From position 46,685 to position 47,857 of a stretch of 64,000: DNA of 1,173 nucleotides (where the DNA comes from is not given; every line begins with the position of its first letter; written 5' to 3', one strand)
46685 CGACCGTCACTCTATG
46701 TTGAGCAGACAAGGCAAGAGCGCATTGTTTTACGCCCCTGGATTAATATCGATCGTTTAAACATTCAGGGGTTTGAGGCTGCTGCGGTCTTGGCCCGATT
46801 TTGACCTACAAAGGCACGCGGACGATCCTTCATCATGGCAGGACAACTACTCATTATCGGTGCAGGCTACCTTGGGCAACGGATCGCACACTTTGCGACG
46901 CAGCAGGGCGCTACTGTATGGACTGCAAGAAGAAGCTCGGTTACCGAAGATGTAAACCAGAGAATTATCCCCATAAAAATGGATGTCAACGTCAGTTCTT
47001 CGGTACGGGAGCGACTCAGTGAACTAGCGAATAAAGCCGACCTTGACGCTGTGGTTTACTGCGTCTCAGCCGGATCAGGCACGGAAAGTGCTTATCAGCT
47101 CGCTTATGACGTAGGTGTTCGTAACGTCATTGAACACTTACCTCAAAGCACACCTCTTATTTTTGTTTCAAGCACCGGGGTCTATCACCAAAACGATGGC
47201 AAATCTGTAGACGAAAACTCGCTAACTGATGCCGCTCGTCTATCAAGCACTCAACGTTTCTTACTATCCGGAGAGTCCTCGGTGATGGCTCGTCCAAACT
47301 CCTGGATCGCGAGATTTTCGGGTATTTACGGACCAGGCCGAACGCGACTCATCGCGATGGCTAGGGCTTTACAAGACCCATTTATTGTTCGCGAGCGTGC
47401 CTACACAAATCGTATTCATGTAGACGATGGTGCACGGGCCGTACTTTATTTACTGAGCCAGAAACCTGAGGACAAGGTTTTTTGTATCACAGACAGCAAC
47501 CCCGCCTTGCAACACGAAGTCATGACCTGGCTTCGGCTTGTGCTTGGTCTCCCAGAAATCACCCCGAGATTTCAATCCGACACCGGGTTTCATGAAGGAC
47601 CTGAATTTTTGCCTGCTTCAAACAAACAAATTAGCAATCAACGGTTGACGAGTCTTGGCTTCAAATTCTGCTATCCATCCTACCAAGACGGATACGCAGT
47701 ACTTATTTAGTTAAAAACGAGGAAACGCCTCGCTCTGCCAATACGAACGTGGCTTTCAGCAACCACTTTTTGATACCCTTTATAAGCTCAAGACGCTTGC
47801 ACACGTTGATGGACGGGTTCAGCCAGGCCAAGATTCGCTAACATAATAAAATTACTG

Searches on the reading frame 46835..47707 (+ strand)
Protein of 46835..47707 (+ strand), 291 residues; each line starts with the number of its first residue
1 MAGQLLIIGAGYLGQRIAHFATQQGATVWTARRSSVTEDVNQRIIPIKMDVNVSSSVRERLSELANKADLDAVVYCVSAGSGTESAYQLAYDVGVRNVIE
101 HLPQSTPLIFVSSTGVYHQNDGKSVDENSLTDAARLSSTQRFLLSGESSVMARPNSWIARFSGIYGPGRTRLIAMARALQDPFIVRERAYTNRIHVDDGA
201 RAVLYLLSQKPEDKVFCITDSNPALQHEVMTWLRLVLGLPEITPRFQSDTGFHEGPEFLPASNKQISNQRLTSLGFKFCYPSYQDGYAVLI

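Call 44: search_protein_families(library=pfam, proteins=[window:46835-47707:+], max_evalue=0.01)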
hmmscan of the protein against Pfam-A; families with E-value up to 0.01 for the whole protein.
window:46835-47707:+ (291 aa): 4 families
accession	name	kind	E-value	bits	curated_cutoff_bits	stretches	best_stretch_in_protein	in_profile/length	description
PF01370.27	Epimerase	-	1.3e-09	38.3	20.9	1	6-213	2-234/240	NAD dependent epimerase/dehydratase family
PF03446.21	NAD_binding_2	-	0.0025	18.3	21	1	7-114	4-95/161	NAD binding domain of 6-phosphogluconate dehydrogenase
PF02558.23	ApbA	-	0.0055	16.8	22.2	0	6-83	2-80/150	Ketopantoate reductase PanE/ApbA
PF03435.24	Sacchrp_dh_NADP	-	0.0095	16.7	25.1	0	6-79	2-78/129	Saccharopine dehydrogenase NADP binding domain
